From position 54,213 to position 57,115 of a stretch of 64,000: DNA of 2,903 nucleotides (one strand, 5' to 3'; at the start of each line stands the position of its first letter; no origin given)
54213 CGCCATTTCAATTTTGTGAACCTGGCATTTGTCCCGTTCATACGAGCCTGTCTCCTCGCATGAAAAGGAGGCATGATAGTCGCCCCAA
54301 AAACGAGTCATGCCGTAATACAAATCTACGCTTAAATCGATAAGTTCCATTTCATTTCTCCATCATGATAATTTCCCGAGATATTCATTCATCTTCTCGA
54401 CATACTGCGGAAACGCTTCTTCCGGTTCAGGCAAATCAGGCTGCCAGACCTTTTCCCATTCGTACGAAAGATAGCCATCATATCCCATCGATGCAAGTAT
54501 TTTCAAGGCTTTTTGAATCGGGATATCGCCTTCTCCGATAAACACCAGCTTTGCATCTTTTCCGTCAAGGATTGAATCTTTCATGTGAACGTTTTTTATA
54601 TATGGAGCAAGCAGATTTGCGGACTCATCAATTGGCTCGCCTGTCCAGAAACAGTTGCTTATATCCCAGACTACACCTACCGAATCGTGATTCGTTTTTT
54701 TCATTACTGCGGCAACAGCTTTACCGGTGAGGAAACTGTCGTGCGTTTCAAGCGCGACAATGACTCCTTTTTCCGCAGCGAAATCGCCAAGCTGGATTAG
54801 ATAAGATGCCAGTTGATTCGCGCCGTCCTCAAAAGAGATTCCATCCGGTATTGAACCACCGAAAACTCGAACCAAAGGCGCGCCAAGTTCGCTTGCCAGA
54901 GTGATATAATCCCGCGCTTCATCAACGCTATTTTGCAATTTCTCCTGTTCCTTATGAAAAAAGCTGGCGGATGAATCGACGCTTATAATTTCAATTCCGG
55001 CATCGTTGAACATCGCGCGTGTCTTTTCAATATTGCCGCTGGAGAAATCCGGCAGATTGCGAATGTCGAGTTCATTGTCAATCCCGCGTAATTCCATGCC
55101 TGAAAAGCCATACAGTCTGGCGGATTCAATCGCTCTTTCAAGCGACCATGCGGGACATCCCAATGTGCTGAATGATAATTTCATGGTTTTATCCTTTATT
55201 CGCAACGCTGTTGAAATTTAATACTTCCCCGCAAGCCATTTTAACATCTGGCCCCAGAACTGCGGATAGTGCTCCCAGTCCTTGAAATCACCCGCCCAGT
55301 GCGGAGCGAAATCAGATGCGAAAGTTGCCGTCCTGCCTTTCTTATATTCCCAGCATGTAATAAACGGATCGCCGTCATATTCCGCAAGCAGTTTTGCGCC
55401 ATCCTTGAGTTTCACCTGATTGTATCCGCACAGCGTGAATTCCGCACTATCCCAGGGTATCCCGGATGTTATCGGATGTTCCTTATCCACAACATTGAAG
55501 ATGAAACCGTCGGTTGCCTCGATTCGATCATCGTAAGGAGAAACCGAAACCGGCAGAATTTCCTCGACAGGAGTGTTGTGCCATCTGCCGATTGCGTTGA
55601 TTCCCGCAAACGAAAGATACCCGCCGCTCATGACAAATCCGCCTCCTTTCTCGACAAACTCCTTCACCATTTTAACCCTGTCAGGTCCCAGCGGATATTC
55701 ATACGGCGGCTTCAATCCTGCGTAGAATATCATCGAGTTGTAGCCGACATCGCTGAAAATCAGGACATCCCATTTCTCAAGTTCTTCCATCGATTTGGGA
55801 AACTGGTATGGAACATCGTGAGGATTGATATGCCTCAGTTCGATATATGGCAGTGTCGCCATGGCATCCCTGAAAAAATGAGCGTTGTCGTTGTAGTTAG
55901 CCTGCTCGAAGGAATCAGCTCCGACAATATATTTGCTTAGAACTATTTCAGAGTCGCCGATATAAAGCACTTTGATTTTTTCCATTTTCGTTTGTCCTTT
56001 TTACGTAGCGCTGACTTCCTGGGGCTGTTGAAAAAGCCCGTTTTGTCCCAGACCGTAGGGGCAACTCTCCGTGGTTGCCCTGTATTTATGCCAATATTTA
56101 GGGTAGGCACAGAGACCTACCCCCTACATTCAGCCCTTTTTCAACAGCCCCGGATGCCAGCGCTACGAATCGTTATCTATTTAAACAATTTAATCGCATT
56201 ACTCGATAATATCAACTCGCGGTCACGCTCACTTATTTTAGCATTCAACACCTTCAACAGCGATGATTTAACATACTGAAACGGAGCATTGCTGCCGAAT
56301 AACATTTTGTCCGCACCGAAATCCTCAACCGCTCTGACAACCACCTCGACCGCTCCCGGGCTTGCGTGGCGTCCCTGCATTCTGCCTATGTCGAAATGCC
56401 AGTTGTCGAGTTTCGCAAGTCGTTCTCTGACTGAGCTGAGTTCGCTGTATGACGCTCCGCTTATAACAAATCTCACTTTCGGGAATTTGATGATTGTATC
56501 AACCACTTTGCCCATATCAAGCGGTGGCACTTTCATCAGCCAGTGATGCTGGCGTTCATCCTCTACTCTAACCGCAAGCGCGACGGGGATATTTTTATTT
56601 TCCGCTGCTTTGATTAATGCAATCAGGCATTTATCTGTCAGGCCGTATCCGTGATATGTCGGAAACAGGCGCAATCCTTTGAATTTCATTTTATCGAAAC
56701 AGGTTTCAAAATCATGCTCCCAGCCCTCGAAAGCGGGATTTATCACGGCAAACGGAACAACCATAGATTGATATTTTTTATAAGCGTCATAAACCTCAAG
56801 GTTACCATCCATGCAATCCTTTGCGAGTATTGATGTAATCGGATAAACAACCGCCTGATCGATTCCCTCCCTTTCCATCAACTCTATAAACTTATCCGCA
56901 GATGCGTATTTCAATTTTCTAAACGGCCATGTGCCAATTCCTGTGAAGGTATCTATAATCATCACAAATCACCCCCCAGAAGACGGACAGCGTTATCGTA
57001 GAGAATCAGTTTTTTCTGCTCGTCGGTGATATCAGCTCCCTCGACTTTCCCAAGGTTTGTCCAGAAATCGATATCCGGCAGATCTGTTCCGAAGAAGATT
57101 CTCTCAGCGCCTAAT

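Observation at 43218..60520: Catabolic island of three heparinase II/III-like lyases plus a lactonase, dehydratase and hydrolase type sugar-acid pathway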

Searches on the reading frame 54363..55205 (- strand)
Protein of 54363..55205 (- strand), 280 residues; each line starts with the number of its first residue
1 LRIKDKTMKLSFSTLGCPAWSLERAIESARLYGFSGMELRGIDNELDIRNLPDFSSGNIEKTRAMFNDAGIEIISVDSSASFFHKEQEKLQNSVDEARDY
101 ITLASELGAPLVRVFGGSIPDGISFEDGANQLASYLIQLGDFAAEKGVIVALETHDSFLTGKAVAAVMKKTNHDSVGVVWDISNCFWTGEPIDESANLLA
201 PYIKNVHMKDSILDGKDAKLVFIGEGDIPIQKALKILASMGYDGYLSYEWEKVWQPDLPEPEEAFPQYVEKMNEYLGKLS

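Call 4: search_protein_families(library=pfam, proteins=[window:54363-55205:-], max_evalue=0.01)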
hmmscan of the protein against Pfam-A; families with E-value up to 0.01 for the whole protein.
window:54363-55205:- (280 aa): 2 families
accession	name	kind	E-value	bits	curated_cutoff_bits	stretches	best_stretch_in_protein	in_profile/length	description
PF01261.30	AP_endonuc_2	-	4.2e-39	135.2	31.1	1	28-265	3-239/249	Xylose isomerase-like TIM barrel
PF03979.19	Sigma70_r1_1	-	0.0041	17.5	22.5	1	53-97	33-77/81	Sigma-70 factor, region 1.1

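Call 8: search_protein_families(library=ncbifam, proteins=[window:54363-55205:-], max_evalue=0.001)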
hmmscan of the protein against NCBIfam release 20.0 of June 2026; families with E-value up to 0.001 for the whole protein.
window:54363-55205:- (280 aa): 7 families
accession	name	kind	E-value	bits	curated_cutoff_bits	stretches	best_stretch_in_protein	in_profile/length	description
NF007360.0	PRK09856.1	equivalog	4.8e-09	36.1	305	1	8-249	1-247/276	fructoselysine 3-epimerase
NF009688.0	PRK13209.1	subfamily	1.5e-08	34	317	1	21-264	22-269/286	L-ribulose-5-phosphate 3-epimerase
NF041099.2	keto_glucon_epim_IolO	equivalog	3.5e-08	33.1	300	1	22-250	23-246/269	5-keto-L-gluconate epimerase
NF042435.1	DhshikDhtase_QuiC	equivalog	5.3e-08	31.8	1200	1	26-249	18-239/635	3-dehydroshikimate dehydratase QuiC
NF009689.0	PRK13210.1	subfamily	1.2e-07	31.2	200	1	22-257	19-260/286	L-ribulose-5-phosphate 3-epimerase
TIGR04379.1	myo_inos_iolE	equivalog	3.7e-06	26.7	290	1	60-211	51-212/290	myo-inosose-2 dehydratase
TIGR03234.1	OH-pyruv-isom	equivalog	8.1e-06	25.3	353.45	1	81-250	73-240/254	hydroxypyruvate isomerase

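Call 22: search_solved_structures(query=window:54363-55205:-, max_evalue=0.001)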
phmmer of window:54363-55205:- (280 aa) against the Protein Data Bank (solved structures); distinct sequences matched with E-value up to 0.001: 7.
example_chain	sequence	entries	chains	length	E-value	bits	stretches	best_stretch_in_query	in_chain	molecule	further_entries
4ovx_A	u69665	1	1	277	4.1e-10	42.7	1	67-251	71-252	Xylose isomerase domain protein TIM barrel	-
3wqo_A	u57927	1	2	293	1.4e-09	41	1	93-276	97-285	Uncharacterized protein MJ1311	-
8z1i_A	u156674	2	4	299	7.7e-09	38.5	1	53-252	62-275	Art22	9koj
7vpf_A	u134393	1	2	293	2e-07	33.9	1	58-254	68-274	Xylose isomerase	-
3tva_A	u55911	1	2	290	3.2e-07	33.2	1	92-254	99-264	Xylose isomerase domain protein TIM barrel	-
5tnv_A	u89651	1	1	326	0.00015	24.4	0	53-214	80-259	AP endonuclease, family protein 2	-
5hmq_A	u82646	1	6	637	0.00034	23.3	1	21-249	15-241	4-hydroxyphenylpyruvate dioxygenase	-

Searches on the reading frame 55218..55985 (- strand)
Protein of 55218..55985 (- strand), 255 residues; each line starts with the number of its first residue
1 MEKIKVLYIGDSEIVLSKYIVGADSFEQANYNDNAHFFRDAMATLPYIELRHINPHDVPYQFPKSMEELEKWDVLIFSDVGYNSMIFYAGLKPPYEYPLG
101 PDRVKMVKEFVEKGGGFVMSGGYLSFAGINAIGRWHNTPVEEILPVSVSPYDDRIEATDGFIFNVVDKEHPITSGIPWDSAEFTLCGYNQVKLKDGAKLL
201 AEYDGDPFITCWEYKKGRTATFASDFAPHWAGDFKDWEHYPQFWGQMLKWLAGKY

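Call 4: search_protein_families(library=pfam, proteins=[window:55218-55985:-], max_evalue=0.01)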
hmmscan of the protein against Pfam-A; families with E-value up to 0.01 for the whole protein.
window:55218-55985:- (255 aa): 4 families
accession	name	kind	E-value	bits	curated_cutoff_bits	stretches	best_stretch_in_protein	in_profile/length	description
PF07090.17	GATase1_like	-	2.5e-67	227.5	27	1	5-252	1-246/247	Putative glutamine amidotransferase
PF24157.1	DUF7408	-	2.2e-06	28.3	27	1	103-246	55-173/174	Domain of unknown function (DUF7408)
PF06283.17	ThuA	-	0.002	18.9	33.4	1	67-219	46-181/209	Trehalose utilisation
PF00179.31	UQ_con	-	0.0088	16.1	27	0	55-109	13-69/140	Ubiquitin-conjugating enzyme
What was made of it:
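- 55218..55985 (-): GATase1_like (PF07090) protein with no nucleophile cysteine at the elbow. Function unknown. Pfam 227 bits (call 4).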

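Call 8: search_protein_families(library=ncbifam, proteins=[window:55218-55985:-], max_evalue=0.001)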
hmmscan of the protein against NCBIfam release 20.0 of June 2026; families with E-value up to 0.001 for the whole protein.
window:55218-55985:- (255 aa): 0 families

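Call 23: search_solved_structures(query=window:55218-55985:-, max_evalue=0.1)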
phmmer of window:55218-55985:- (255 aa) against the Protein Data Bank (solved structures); distinct sequences matched with E-value up to 0.1: 6.
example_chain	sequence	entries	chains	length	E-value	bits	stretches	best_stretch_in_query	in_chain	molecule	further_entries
2gk3_A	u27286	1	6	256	2.3e-48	168.1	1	2-253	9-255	putative cytoplasmic protein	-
3soz_A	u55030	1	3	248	9.2e-45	156.3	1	4-248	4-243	Cytoplasmic Protein STM1381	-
3rht_A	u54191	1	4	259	3.9e-18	69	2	106-199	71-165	(GATase1)-like protein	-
6d68_A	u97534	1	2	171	0.042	16.4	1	67-110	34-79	Ubiquitin-conjugating enzyme E2 G1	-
2awf_A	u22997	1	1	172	0.044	16.4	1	67-110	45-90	Ubiquitin-conjugating enzyme E2 G1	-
6op8_A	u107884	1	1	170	0.061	15.9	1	47-112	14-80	Ubiquitin-conjugating enzyme E2-18 kDa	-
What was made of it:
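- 55218..55985 (-): PDB 2gk3 and 3soz (STM1381, uncharacterised) at E 2e-48 (call 23).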

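Call 24: search_dna_similar(query=window:55218-55985:-, collection=plasmids, mode=protein, max_rows=15)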
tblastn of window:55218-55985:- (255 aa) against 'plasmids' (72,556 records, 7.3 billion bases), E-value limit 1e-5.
Records with a match: 194; places in all: 199; records where one place covers at least 80% of the query: 190.
Best place of each record, by identity: <60% 194.
By first word of the organism name: Rhizobium 91; Agrobacterium 15; Rhodococcus 11; Pantoea 10; Shinella 7; Ensifer 7; Paracoccus 6; Klebsiella 5; Haladaptatus 5; Halorussus 4; and 22 more.
By predicted mobility (MOB-suite, as given by PLSDB): non-mobilizable 145; conjugative 39; mobilizable 10.
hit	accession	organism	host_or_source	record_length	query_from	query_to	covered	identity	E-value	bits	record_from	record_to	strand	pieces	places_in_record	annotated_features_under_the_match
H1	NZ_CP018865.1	Arthrobacter crystallopoietes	single cell,soil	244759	3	252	98%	40.4%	1e-53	193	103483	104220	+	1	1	glutamine amidotransferase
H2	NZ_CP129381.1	Rhizobium sp. SSA_523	single cell,Sea water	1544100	1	250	98%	39.3%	8e-48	176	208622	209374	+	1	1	none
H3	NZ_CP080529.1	Mesorhizobium sp. AR07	Oxytropis sp.,Cell culture,root nodule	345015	4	252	98%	38.4%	4e-45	168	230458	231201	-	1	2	glutamine amidotransferase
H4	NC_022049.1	Paracoccus aminophilus JCM 7686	-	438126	5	251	97%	38.1%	2e-41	157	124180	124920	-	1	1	glutamine amidotransferase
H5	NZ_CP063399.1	Rhizobium sp. SL42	Amphicarpaea bracteata,Whole ...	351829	1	254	100%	36.9%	6e-46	171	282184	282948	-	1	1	glutamine amidotransferase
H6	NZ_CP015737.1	Shinella sp. HZN7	-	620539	1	250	98%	37.4%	2e-43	163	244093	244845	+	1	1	glutamine amidotransferase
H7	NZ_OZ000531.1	Shinella sp. WSC3-e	-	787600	1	250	98%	37.4%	2e-43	163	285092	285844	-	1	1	glutamine amidotransferase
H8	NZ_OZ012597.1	Shinella sp. WSD5-1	-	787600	1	250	98%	37.4%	2e-43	163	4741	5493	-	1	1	glutamine amidotransferase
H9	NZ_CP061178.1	Roseomonas haemaphysalidis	tick,pure culture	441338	1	254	100%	36.7%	9e-45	167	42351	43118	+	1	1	glutamine amidotransferase | LacI family DNA-binding transcriptional regulator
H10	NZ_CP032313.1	Pannonibacter phragmitetus BB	cell culture,soil under ...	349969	5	254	98%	36.9%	1e-45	169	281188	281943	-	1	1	glutamine amidotransferase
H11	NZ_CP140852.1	Rhizobium beringeri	Trifolium pratense,whole organism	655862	5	254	98%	36.9%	6e-45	168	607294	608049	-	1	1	glutamine amidotransferase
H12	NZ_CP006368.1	Aureimonas sp. AU20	-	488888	1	254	100%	36.2%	2e-46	172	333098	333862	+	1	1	glutamine amidotransferase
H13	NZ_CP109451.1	Streptomyces sp. NBC_01471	-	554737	5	253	98%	36.9%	2e-46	172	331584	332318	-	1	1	glutamine amidotransferase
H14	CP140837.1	Rhizobium beringeri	Trifolium pratense,whole organism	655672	5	254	98%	36.6%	2e-33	188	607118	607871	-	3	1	none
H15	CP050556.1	Rhizobium leguminosarum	Vicia sativa,cell culture,root nodule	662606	5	254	98%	36.5%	6e-45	167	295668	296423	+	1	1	cytoplasmic protein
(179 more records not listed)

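Call 26: get_annotated_region(hit=H1, flank=8000)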
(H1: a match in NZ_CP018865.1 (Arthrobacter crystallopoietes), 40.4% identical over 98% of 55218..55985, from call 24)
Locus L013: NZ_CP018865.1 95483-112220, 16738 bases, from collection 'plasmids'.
description: Arthrobacter crystallopoietes strain DSM 20117 plasmid pLDW-10, complete sequence
organism: Arthrobacter crystallopoietes (NCBI taxid 37928)
taxonomy: Bacteria; Actinomycetota; Actinomycetes; Micrococcales; Micrococcaceae; Arthrobacter; Arthrobacter crystallopoietes
host: -; source: single cell,soil; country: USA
typing (MOB-suite, as given by PLSDB): conjugative; relaxase MOBP; mating-pair formation MPF_T
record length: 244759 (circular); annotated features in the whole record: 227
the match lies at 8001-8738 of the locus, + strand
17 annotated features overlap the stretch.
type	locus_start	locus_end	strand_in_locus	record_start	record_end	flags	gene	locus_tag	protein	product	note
CDS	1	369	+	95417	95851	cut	-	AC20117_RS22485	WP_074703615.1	DUF4913 domain-containing protein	-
CDS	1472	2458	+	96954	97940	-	-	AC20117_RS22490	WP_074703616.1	nucleoside hydrolase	-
CDS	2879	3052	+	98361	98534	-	-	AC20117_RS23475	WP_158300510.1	hypothetical protein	-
CDS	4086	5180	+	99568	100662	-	-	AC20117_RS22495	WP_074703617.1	LLM class flavin-dependent oxidoreductase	-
CDS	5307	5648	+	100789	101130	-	-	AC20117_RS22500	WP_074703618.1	NIPSNAP family protein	-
CDS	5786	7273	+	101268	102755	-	-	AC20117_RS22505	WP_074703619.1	aldehyde dehydrogenase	-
CDS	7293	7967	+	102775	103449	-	-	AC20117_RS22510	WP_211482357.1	HAD-IB family phosphatase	GO:0008152 - metabolic process [Evidence IEA]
CDS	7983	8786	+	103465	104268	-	-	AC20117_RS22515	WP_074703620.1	glutamine amidotransferase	-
CDS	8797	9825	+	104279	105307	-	-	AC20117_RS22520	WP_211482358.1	LacI family DNA-binding transcriptional regulator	GO:0006351 - DNA-templated transcription [Evidence IEA]; GO:0045892 - negative regulation of DNA-templated ...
CDS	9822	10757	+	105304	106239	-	-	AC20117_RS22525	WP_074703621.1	ribokinase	-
CDS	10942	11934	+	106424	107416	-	-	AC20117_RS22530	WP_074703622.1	ribose-phosphate pyrophosphokinase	GO:0006015 - 5-phosphoribose 1-diphosphate biosynthetic process [Evidence IEA]; GO:0009165 - nucleotide biosynthetic ...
CDS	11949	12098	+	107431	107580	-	-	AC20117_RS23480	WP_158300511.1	hypothetical protein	-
CDS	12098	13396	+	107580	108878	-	-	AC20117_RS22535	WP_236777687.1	amidohydrolase family protein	-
CDS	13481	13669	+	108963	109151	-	-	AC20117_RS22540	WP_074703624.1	tautomerase family protein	GO:0006725 - cellular aromatic compound metabolic process [Evidence IEA]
CDS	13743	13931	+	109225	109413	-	-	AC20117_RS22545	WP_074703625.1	tautomerase family protein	GO:0006725 - cellular aromatic compound metabolic process [Evidence IEA]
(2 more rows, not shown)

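Call 27: get_annotated_region(hit=H4, flank=8000)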
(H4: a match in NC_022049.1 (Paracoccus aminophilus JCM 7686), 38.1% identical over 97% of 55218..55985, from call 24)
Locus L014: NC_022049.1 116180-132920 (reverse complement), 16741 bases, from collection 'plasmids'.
description: Paracoccus aminophilus JCM 7686 plasmid pAMI4, complete sequence
organism: Paracoccus aminophilus JCM 7686 (NCBI taxid 1367847)
taxonomy: Bacteria; Pseudomonadota; Alphaproteobacteria; Rhodobacterales; Paracoccaceae; Paracoccus; Paracoccus aminophilus; Paracoccus aminophilus JCM 7686
host: -; source: -; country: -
typing (MOB-suite, as given by PLSDB): mobilizable; relaxase MOBP
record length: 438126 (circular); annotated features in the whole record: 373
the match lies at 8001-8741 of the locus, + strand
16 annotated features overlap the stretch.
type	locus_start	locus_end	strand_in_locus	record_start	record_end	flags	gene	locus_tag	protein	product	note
CDS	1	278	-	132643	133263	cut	-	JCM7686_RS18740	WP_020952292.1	TetR/AcrR family transcriptional regulator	GO:0006355 - regulation of DNA-templated transcription [Evidence IEA]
CDS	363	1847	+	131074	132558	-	-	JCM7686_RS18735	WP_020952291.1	MFS transporter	GO:0055085 - transmembrane transport [Evidence IEA]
CDS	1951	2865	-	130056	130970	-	-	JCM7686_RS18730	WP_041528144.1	helix-turn-helix domain-containing GNAT family N-acetyltransferase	-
CDS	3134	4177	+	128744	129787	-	-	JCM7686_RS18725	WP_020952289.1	LacI family DNA-binding transcriptional regulator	GO:0006351 - DNA-templated transcription [Evidence IEA]; GO:0045892 - negative regulation of DNA-templated ...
CDS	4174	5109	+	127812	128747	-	-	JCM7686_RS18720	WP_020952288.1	substrate-binding domain-containing protein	-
CDS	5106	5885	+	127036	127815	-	-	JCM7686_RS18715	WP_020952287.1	ATP-binding cassette domain-containing protein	-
CDS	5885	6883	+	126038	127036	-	-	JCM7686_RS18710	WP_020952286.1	ABC transporter permease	GO:0008643 - carbohydrate transport [Evidence IEA]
CDS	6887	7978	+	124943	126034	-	-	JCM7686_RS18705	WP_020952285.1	phosphotriesterase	-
CDS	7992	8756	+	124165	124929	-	-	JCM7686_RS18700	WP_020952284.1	glutamine amidotransferase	-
CDS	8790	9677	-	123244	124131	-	-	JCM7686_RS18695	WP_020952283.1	PfkB family carbohydrate kinase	-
CDS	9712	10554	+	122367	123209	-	-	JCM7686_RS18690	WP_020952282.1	BtpA/SgcQ family protein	-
CDS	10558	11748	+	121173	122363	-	-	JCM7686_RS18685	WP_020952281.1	M20 family metallopeptidase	-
CDS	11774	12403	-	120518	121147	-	-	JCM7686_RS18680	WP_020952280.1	LysE family translocator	-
CDS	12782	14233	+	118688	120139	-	-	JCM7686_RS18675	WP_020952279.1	NtaA/DmoA family FMN-dependent monooxygenase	GO:0008152 - metabolic process [Evidence IEA]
CDS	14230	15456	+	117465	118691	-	-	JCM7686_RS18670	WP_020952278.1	acyl-CoA dehydrogenase family protein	-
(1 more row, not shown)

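Call 28: get_annotated_region(hit=H11, flank=8000)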
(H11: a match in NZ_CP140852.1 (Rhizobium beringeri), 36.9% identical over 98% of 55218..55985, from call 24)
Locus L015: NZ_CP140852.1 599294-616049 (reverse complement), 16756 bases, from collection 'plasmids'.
description: Rhizobium beringeri strain TP24 plasmid pRlX1, complete sequence
organism: Rhizobium beringeri (NCBI taxid 3019934)
taxonomy: Bacteria; Pseudomonadota; Alphaproteobacteria; Hyphomicrobiales; Rhizobiaceae; Rhizobium; Rhizobium beringeri
host: -; source: Trifolium pratense,whole organism; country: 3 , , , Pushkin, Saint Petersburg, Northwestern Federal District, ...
typing (MOB-suite, as given by PLSDB): conjugative; replicon rep_cluster_841; relaxase MOBQ; mating-pair formation MPF_T
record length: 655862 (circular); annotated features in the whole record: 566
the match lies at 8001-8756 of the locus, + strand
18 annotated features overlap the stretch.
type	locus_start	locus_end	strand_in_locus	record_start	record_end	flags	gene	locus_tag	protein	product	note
CDS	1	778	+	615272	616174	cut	-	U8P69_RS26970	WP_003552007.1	sugar ABC transporter permease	-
CDS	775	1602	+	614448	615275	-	-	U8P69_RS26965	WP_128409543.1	carbohydrate ABC transporter permease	GO:0008643 - carbohydrate transport [Evidence IEA]; GO:0055085 - transmembrane transport [Evidence IEA]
CDS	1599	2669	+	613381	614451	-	-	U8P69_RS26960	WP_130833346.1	ABC transporter ATP-binding protein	-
CDS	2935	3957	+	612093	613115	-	-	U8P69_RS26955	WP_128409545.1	LacI family DNA-binding transcriptional regulator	GO:0006351 - DNA-templated transcription [Evidence IEA]; GO:0045892 - negative regulation of DNA-templated ...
CDS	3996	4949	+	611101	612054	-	-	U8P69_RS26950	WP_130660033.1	substrate-binding domain-containing protein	-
CDS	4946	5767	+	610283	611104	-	-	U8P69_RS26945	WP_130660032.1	ATP-binding cassette domain-containing protein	-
CDS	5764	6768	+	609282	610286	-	-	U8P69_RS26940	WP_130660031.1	ABC transporter permease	GO:0008643 - carbohydrate transport [Evidence IEA]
CDS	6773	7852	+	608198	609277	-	-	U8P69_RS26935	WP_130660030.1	phosphotriesterase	-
CDS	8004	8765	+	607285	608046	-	-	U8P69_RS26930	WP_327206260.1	glutamine amidotransferase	-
CDS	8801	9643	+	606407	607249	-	-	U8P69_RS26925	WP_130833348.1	BtpA/SgcQ family protein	-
CDS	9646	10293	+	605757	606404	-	-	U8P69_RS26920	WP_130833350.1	TenA family protein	-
CDS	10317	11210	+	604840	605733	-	-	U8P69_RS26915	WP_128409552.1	ribokinase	-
CDS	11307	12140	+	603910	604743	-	-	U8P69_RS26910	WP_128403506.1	inositol monophosphatase family protein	GO:0006020 - inositol metabolic process [Evidence IEA]; GO:0046855 - obsolete inositol phosphate dephosphorylation ...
CDS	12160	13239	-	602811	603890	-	-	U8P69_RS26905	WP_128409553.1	ABC transporter ATP-binding protein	-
CDS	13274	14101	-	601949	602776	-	-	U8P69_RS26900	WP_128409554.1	ABC transporter permease subunit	GO:0055085 - transmembrane transport [Evidence IEA]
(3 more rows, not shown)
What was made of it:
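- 55218..55985 (-): Proteobacterial homologues lie in sugar ABC-transporter, kinase and phosphotriesterase-like loci (calls 24, 26-28).
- Tried and rejected: This fits carbohydrate metabolism in general but says nothing specific (calls 24, 26-28).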

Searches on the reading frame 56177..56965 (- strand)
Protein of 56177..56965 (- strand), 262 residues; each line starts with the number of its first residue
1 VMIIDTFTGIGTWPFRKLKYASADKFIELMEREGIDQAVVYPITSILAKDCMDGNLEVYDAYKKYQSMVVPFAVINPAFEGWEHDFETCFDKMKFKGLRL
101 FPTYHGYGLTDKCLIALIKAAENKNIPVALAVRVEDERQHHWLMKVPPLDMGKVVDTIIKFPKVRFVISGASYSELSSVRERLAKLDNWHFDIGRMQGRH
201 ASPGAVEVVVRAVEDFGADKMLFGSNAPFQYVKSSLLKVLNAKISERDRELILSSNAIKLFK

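Call 5: search_protein_families(library=pfam, proteins=[window:56177-56965:-], max_evalue=0.01)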
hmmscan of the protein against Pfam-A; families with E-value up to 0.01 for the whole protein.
window:56177-56965:- (262 aa): 1 family
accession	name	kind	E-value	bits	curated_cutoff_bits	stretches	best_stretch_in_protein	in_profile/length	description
PF04909.20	Amidohydro_2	-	6.2e-22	79.1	26.4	1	46-262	57-288/289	Amidohydrolase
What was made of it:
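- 56177..56965 (-): Amidohydro_2 'AH2c', ligand-less (DTFTG, ALA, SGA, GSN). Its start overlaps the stop of AH2d. Pfam E 6e-22 (call 5).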

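Call 42: search_protein_families(library=ncbifam, proteins=[window:56177-56965:-], max_evalue=0.001)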
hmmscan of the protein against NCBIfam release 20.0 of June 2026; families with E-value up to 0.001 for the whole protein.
window:56177-56965:- (262 aa): 0 families
